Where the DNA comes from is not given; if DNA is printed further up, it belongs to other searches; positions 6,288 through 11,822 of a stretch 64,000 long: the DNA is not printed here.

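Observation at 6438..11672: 1744-aa STAND/NACHT-like NTPase with an uncharacterised N-terminal domain in an archaeal mobile-element cargo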

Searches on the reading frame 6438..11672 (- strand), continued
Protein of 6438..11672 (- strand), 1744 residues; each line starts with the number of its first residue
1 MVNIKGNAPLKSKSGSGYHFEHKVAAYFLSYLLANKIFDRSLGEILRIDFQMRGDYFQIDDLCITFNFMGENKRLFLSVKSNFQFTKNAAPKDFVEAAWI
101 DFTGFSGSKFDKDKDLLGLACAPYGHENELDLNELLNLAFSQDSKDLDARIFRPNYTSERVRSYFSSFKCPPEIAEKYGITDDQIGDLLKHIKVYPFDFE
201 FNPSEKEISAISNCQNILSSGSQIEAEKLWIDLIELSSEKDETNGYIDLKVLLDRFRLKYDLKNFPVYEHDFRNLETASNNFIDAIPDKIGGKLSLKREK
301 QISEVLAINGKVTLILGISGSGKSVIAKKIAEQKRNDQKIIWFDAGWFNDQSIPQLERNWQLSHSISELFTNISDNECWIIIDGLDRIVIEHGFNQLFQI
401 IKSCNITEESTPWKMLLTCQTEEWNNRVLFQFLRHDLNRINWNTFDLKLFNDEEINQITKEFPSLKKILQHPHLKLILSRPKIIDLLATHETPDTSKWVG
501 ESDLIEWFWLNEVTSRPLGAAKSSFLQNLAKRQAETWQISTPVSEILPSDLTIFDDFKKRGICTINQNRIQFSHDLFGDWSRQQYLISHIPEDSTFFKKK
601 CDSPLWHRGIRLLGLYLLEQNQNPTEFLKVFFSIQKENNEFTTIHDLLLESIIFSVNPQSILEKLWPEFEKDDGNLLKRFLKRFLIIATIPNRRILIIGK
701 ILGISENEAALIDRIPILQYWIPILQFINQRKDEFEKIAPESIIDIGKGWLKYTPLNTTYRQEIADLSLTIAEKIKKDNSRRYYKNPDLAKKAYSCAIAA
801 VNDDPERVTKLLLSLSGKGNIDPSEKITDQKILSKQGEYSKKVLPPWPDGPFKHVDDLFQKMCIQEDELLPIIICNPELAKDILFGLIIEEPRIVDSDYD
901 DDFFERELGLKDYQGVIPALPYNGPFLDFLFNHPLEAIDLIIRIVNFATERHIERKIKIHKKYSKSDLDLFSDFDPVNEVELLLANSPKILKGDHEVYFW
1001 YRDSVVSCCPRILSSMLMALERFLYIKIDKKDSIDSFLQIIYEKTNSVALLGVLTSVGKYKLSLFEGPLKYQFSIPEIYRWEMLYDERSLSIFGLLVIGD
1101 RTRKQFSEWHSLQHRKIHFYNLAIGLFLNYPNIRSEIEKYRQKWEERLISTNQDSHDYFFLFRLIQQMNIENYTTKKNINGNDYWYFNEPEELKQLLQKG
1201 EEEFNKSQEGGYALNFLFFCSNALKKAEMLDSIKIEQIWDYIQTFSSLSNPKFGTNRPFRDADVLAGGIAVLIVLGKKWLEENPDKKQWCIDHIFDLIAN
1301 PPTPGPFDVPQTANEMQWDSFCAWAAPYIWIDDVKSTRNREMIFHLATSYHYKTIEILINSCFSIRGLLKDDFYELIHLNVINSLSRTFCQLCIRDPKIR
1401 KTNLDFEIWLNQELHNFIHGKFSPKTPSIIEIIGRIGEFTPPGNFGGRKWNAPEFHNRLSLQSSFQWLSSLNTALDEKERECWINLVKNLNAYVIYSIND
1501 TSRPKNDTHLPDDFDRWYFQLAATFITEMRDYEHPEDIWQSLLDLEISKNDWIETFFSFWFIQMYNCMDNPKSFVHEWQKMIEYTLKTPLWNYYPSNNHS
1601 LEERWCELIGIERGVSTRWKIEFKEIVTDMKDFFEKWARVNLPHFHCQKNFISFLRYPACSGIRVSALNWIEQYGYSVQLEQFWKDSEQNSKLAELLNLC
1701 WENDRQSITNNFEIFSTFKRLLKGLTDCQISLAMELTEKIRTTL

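Call 65: search_protein_families(library=padloc, proteins=[P0002, P0009, P0010, P0012, P0017], max_evalue=0.001)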
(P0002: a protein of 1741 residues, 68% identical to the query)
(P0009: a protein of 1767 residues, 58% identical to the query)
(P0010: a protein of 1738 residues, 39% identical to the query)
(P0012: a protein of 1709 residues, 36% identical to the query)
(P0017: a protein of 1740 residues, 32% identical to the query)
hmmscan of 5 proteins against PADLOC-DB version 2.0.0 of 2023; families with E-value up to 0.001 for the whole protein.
P0002 (1741 aa): 4 families
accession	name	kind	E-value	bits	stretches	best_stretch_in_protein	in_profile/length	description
PDLC02169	Avs4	-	1.2e-23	80.4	2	857-1080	708-919/1570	-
PDLC04702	PDC-M54A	-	5.9e-21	71.7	1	16-589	19-611/1621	-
PDLC04700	PDC-M54A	-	2.1e-15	52.8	1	178-574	180-608/1657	-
PDLC02372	Nhi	-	1.5e-05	21.8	1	302-420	190-295/470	-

P0009 (1767 aa): 1 family
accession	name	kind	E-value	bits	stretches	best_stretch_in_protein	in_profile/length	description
PDLC02169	Avs4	-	1.1e-22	77.3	2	308-835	180-688/1570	-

P0010 (1738 aa): 1 family
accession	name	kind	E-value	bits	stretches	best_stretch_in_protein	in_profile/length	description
PDLC04702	PDC-M54A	-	6.7e-12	41.7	1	19-591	18-613/1621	-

P0012 (1709 aa): 4 families
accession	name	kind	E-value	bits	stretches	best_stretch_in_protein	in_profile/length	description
PDLC02169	Avs4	-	4.5e-20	68.6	2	887-1029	751-897/1570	-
PDLC02033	Cas3fv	-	3.4e-05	20.1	1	276-340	375-432/951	-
PDLC04140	mad8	-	6.3e-05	20.6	1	296-335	16-57/314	mads_8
PDLC05065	PDC-S68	-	0.00058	15.7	1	245-334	560-647/1221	-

P0017 (1740 aa): 1 family
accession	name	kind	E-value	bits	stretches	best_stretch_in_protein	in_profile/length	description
PDLC02169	Avs4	-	4.2e-21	72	2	906-1119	746-963/1570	-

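Call 74: list_cluster_members(proteins=[window:6438-11672:-, window:40917-43523:-, window:34995-36338:+, window:11820-12968:-, window:5836-6408:-, window:4977-5813:+, window:1035-4019:-])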
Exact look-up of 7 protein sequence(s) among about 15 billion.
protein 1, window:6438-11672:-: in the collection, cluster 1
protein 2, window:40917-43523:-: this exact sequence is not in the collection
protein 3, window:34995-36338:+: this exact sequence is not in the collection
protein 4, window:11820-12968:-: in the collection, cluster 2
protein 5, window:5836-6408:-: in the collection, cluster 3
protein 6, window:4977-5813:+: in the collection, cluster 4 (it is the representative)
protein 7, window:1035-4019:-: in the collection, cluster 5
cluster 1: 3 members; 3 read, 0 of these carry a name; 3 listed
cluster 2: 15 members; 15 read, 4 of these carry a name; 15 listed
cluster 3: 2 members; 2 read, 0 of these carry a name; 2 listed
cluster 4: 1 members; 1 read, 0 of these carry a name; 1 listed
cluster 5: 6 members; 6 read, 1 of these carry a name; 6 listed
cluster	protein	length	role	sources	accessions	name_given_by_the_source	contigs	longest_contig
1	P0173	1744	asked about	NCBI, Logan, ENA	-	-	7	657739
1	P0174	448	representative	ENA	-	-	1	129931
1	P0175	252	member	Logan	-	-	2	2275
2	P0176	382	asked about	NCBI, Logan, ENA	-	-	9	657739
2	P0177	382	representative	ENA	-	-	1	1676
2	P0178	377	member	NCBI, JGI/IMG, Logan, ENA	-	Site-specific recombinase XerD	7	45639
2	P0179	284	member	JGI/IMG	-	site-specific recombinase XerD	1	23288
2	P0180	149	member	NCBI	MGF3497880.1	MAG: hypothetical protein ACQXXC_09720, partial [Methanolinea tarda]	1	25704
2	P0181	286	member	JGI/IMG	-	site-specific recombinase XerD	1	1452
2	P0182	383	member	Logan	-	-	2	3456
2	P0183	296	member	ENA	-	-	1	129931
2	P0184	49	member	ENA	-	-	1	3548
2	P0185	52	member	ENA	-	-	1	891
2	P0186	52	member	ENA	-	-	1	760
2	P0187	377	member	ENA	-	-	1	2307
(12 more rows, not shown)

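Call 75: find_encoding_contigs(protein=window:6438-11672:-, flank=10000, max_places=4)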
Protein window:6438-11672:- (1744 aa): 11 contigs read that carry it; 4 places shown.
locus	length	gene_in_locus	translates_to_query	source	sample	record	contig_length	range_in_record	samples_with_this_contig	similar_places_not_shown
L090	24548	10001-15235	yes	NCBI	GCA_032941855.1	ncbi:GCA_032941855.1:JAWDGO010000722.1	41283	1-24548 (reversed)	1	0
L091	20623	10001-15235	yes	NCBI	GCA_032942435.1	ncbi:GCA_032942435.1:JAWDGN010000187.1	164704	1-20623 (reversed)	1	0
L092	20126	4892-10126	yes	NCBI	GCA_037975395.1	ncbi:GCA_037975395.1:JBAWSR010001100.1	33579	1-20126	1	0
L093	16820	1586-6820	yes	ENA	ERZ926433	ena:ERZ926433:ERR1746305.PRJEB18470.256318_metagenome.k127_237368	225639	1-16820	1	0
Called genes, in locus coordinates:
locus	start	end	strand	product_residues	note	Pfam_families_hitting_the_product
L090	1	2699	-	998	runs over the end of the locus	PF13360:PQQ_2 (weak), PF03198:Glyco_hydro_72, PF02836:Glyco_hydro_2_C (faint)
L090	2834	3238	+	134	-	-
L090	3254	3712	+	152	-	-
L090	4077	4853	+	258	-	PF05401:NodS, PF02353:CMAS, PF03848:TehB, PF13489:Methyltransf_23, PF05175:MTS, PF08241:Methyltransf_11, PF08242:Methyltransf_12, PF13649:Methyltransf_25, +4 more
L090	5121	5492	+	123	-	PF13173:AAA_14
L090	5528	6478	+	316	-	PF00561:Abhydrolase_1, PF12697:Abhydrolase_6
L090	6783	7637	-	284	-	PF25160:LdpA_Fe-S-bd (faint), PF14697:Fer4_21 (faint), PF13237:Fer4_10 (weak), PF13484:Fer4_16 (faint), PF13187:Fer4_9 (faint)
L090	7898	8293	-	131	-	PF03358:FMN_red, PF02525:Flavodoxin_2 (weak)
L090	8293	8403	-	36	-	-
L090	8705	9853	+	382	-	PF00589:Phage_integrase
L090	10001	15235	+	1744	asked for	-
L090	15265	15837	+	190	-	-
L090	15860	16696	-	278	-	PF04471:Mrr_cat (weak)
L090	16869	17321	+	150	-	-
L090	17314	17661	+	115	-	-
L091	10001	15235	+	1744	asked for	-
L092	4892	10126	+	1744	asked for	-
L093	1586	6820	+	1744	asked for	-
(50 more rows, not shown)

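Call 86: search_solved_structures(query=L050:2952-7718:+, max_evalue=0.00001)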
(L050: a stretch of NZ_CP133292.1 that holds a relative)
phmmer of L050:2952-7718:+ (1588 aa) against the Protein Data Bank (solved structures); distinct sequences matched with E-value up to 0.00001: 0.

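Call 88: search_protein_families(library=padloc, proteins=[L050:2952-7718:+], max_evalue=0.001)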
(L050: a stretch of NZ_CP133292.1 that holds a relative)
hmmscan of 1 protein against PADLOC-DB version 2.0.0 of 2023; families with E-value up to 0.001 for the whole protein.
L050:2952-7718:+ (1588 aa): 2 families
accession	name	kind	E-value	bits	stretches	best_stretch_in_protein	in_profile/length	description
PDLC04702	PDC-M54A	-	1.3e-07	27.5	0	280-426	456-604/1621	-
PDLC04700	PDC-M54A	-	0.00048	15.2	1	143-241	310-409/1657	-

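Call 94: search_protein_families(library=pfam, proteins=[L008:8841-9995:+], max_evalue=0.01)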
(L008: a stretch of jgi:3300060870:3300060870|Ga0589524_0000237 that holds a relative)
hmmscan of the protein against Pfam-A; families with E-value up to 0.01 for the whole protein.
L008:8841-9995:+ (384 aa): 3 families
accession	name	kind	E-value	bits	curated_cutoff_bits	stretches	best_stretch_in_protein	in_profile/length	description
PF00753.33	Lactamase_B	-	1.7e-11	44.9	22.7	1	5-93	4-87/196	Metallo-beta-lactamase superfamily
PF12706.13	Lactamase_B_2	-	2.9e-06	27.5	27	1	20-80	1-61/200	Beta-lactamase superfamily domain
PF13483.12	Lactamase_B_3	-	0.00033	21.1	24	0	220-317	58-149/160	Beta-lactamase superfamily domain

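Call 96: search_protein_families(library=padloc, proteins=[P0024, L009:5699-9442:+, L009:15630-16151:+, L001:9376-9846:+, L004:6326-7591:+, L004:5159-5908:+, L004:5909-6250:+], max_evalue=0.001)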
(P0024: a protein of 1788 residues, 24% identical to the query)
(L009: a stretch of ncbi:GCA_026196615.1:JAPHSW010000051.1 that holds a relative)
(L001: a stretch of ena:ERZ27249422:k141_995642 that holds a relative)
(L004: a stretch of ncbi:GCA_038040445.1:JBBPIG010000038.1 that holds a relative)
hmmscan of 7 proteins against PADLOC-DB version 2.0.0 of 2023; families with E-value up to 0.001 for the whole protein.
P0024 (1788 aa): 3 families
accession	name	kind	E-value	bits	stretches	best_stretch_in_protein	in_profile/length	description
PDLC02169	Avs4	-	4.3e-27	91.9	2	925-1320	756-1157/1570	-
PDLC02918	DUF626_VIII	-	1.5e-26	91.7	1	1-269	1-249/474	-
PDLC04702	PDC-M54A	-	6.5e-11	38.4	1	9-586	17-604/1621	-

L009:5699-9442:+ (1247 aa): 5 families
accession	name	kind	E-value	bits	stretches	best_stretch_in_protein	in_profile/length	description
PDLC02184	Dsr2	-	2.1e-178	593.8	1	5-1231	10-1209/1222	-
PDLC00407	ThsA1|ThsA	-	3.5e-17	60.2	1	81-239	60-220/478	STALD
PDLC00409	ThsA1|ThsA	-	7.6e-13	46.4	1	79-220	59-202/242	STALD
PDLC04968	PDC-S25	-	4.3e-07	27.3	1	127-193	143-207/517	-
PDLC02420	Aga_SIR2-PNTD1-PNTD2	-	0.00014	18.2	1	124-221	132-229/1010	Class I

L009:15630-16151:+ (173 aa): 0 families

L001:9376-9846:+ (156 aa): 0 families

L004:6326-7591:+ (421 aa): 0 families

L004:5159-5908:+ (249 aa): 0 families

L004:5909-6250:+ (113 aa): 0 families
